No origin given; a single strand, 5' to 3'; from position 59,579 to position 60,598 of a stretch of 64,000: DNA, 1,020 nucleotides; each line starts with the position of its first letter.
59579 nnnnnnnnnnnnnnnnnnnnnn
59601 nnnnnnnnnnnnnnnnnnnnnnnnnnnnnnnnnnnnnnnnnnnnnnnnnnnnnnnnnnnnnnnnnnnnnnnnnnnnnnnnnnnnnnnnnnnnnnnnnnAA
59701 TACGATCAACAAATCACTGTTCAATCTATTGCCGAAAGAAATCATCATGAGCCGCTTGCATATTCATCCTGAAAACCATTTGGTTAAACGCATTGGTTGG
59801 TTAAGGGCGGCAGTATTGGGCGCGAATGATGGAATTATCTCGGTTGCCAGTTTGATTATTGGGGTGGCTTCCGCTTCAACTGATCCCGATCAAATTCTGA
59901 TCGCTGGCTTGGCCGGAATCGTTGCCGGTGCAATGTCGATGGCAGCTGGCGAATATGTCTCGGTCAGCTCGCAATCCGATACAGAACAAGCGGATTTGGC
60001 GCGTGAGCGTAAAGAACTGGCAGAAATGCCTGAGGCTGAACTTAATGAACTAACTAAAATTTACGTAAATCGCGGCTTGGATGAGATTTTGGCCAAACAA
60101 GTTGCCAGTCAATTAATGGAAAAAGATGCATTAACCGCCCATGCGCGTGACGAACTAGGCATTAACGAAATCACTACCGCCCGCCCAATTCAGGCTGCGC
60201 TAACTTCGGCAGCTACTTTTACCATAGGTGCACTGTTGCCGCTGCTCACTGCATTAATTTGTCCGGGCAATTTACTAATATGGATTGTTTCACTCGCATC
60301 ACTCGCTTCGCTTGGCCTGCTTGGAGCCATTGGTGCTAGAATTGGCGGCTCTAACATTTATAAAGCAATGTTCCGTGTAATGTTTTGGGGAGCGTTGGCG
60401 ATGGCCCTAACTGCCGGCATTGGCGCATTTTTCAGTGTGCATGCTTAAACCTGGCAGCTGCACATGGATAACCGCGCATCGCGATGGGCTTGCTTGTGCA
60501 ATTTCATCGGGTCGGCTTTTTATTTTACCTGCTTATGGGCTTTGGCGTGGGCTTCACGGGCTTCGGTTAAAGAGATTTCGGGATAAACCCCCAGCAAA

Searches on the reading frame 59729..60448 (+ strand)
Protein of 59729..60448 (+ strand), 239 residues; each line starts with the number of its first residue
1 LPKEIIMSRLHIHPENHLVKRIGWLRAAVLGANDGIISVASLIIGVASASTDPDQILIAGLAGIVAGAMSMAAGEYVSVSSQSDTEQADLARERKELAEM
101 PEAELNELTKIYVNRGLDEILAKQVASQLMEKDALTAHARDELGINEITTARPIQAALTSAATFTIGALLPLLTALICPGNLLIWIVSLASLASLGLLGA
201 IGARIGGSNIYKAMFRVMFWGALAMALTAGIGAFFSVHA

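Call 3: search_protein_families(library=pfam, proteins=[window:59729-60448:+], max_evalue=1)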
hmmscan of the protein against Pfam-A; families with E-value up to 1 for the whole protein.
window:59729-60448:+ (239 aa): 2 families
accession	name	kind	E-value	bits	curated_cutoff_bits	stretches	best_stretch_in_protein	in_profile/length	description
PF01988.24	VIT1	-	1.2e-70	238.1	28.1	1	25-232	1-213/214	VIT family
PF16572.11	HlyD_D4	-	0.0095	16.2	26.4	1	73-108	13-49/55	Long alpha hairpin domain of cation efflux system protein, CusB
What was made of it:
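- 59729..60448 (+): Flanking core gene: VIT-family transporter, which marks the edge of the island. Pfam VIT1, E 1.2e-70 (call 3).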

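Call 18: list_cluster_members(proteins=[P0001, window:59729-60448:+, window:57419-58543:+, window:62237-63049:-])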
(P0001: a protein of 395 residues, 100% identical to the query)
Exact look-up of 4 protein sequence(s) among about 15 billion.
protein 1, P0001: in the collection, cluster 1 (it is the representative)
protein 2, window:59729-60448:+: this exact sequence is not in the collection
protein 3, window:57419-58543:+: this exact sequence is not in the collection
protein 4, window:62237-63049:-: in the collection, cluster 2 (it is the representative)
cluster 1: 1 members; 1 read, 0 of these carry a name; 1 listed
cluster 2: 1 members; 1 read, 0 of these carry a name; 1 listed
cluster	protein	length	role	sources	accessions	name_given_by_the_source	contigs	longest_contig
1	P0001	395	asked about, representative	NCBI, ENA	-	-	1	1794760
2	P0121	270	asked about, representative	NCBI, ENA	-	-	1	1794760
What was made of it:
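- On Conserved fusion-protein family (a true Mod-N::Res-C family): The protein is a singleton cluster (call 18).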
